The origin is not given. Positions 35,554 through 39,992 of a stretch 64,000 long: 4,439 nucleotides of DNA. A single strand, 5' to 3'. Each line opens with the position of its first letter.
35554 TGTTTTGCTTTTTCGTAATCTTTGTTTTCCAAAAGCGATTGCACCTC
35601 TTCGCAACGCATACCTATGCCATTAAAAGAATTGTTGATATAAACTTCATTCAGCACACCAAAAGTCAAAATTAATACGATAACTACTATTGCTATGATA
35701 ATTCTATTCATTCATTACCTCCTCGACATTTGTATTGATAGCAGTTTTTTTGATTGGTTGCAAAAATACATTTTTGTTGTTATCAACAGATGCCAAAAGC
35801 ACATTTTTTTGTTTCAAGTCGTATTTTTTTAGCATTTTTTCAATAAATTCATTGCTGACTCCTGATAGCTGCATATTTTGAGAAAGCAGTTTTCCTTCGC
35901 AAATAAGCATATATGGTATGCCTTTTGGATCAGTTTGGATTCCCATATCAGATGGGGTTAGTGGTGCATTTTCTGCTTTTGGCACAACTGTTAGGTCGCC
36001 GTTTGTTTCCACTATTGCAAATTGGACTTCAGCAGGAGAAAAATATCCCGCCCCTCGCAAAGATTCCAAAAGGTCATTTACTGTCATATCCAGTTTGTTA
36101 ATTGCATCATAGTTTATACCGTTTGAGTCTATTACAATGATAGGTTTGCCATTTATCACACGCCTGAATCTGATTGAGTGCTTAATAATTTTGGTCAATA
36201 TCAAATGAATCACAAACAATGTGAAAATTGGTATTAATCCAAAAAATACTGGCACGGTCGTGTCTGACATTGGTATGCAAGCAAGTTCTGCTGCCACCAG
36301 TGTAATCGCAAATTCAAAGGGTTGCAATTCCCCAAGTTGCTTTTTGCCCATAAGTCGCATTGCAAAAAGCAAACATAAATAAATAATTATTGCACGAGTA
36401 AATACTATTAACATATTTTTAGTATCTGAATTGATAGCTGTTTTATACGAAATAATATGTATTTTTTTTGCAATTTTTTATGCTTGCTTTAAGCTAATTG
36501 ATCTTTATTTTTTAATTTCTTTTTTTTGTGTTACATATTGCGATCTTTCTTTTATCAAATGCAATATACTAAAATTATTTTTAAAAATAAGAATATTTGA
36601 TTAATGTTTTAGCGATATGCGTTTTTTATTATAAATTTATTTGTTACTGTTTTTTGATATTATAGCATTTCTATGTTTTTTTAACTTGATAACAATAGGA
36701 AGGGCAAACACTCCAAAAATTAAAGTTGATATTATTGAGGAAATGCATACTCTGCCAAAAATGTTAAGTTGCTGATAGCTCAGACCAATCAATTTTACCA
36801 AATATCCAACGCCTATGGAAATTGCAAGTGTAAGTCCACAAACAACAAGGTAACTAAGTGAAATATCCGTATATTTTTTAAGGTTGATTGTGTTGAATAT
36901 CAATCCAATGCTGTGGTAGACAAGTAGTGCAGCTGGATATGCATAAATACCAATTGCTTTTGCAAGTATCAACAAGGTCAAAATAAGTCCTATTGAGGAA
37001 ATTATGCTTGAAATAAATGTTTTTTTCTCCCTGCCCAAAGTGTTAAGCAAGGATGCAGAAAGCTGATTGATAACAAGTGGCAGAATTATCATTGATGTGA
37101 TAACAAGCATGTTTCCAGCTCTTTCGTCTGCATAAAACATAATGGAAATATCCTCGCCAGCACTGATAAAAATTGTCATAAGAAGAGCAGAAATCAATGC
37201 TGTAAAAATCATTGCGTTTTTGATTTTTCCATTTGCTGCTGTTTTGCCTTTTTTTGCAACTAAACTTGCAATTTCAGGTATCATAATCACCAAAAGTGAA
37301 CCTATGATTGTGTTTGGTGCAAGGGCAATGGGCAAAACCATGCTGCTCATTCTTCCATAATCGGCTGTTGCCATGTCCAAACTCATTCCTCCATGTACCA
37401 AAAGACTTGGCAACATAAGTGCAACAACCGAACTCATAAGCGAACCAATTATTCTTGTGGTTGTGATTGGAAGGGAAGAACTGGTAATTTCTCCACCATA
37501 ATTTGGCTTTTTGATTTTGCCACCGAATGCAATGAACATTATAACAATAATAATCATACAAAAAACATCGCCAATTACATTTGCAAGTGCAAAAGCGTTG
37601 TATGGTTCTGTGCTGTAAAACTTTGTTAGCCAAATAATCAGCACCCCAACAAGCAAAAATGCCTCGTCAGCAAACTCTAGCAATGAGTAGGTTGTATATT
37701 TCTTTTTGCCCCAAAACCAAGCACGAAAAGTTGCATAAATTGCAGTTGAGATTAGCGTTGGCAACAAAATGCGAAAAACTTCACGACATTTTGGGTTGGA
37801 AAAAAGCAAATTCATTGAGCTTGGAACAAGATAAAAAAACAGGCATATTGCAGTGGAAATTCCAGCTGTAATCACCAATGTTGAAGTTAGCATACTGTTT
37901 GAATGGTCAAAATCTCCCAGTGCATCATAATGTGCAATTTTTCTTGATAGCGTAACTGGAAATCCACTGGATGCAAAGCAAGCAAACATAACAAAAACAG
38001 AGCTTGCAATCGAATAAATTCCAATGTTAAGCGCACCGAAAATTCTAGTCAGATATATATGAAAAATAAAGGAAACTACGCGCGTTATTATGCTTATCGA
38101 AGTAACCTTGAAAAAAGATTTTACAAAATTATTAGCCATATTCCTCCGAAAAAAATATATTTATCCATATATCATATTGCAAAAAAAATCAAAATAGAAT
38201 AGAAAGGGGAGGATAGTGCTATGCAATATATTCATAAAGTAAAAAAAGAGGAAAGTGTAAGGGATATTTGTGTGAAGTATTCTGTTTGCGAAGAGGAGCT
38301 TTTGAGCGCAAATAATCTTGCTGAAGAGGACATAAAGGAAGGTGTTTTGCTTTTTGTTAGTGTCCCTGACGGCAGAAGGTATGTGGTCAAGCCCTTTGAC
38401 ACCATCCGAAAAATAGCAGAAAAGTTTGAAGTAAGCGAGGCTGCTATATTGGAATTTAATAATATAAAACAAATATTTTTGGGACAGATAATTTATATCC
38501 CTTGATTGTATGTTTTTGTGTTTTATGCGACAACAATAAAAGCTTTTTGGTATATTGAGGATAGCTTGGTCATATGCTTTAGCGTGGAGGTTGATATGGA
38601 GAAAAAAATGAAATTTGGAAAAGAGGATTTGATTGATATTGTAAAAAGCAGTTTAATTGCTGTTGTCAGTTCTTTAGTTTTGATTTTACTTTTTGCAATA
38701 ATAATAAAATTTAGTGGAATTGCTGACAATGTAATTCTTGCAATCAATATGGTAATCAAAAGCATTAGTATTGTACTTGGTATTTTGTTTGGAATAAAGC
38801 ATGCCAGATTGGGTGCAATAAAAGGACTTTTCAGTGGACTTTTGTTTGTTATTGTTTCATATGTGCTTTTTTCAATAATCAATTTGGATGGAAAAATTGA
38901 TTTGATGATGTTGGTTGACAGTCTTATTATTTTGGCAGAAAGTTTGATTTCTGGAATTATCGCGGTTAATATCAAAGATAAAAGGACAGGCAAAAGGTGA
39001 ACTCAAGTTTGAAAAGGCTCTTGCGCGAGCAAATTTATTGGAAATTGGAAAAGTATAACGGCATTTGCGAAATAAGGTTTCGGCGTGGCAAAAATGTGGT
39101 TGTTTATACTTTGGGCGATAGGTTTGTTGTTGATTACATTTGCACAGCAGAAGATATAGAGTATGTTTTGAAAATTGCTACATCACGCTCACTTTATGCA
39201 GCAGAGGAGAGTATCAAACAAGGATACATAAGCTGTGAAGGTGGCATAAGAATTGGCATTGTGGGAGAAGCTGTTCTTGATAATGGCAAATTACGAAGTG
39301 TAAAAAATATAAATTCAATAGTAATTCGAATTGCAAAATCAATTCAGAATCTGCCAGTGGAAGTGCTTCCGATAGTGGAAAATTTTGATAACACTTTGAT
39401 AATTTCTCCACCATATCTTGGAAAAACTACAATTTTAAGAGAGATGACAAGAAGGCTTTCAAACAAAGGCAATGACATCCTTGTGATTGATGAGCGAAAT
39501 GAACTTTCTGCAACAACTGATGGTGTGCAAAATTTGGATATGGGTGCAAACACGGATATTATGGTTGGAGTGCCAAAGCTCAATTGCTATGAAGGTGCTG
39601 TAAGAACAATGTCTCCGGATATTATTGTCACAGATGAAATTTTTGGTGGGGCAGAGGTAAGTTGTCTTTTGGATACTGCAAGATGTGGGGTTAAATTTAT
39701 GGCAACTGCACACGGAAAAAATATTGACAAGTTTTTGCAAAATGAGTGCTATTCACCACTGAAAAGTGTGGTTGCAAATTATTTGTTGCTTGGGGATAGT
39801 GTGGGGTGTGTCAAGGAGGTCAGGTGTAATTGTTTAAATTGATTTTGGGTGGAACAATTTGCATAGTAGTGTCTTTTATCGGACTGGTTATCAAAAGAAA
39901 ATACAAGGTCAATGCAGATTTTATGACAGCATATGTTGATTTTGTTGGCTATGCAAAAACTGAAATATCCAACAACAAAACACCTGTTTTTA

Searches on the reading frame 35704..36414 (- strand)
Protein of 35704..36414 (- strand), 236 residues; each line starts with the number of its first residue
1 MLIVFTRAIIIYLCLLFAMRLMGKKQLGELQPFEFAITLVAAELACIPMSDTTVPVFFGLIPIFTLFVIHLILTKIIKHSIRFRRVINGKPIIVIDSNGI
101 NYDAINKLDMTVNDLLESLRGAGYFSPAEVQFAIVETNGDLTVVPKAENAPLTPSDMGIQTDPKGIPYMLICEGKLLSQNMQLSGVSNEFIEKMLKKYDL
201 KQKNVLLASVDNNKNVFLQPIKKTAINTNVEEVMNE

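Call 87: search_protein_families(library=pfam, proteins=[window:35704-36414:-], max_evalue=0.0001)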
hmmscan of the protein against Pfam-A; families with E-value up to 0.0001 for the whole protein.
window:35704-36414:- (236 aa): 1 family
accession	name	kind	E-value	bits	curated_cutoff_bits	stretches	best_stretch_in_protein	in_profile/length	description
PF04239.17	DUF421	-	9.2e-34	116.1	23.6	1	79-211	2-129/129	YetF C-terminal domain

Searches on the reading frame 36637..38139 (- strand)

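Call 87: search_protein_families(library=pfam, proteins=[window:36637-38139:-], max_evalue=0.0001)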
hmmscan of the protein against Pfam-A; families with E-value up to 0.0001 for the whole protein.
window:36637-38139:- (500 aa): 2 families
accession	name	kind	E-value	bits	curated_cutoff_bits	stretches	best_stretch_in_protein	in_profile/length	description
PF01943.22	Polysacc_synt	-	1.5e-17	64.4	28.2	1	6-246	2-235/274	Polysaccharide biosynthesis protein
PF13440.11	Polysacc_synt_3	-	5.2e-05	23.1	23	0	30-201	2-160/293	Polysaccharide biosynthesis protein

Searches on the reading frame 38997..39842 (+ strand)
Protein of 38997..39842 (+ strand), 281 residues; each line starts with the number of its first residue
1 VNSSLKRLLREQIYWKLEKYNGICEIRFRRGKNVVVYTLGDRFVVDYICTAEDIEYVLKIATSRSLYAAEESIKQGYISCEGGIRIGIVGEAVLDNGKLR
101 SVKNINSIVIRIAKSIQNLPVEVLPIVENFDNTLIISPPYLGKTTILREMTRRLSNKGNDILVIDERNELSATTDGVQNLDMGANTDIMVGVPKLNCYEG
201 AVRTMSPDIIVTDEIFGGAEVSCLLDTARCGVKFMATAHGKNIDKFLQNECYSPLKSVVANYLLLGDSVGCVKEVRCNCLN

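Call 87: search_protein_families(library=pfam, proteins=[window:38997-39842:+], max_evalue=0.0001)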
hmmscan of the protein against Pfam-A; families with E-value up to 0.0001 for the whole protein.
window:38997-39842:+ (281 aa): 1 family
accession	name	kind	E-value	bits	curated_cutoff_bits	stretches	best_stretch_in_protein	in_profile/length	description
PF19568.5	Spore_III_AA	-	1.5e-47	162.6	27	1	5-251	15-270/306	Sporulation stage III, protein AA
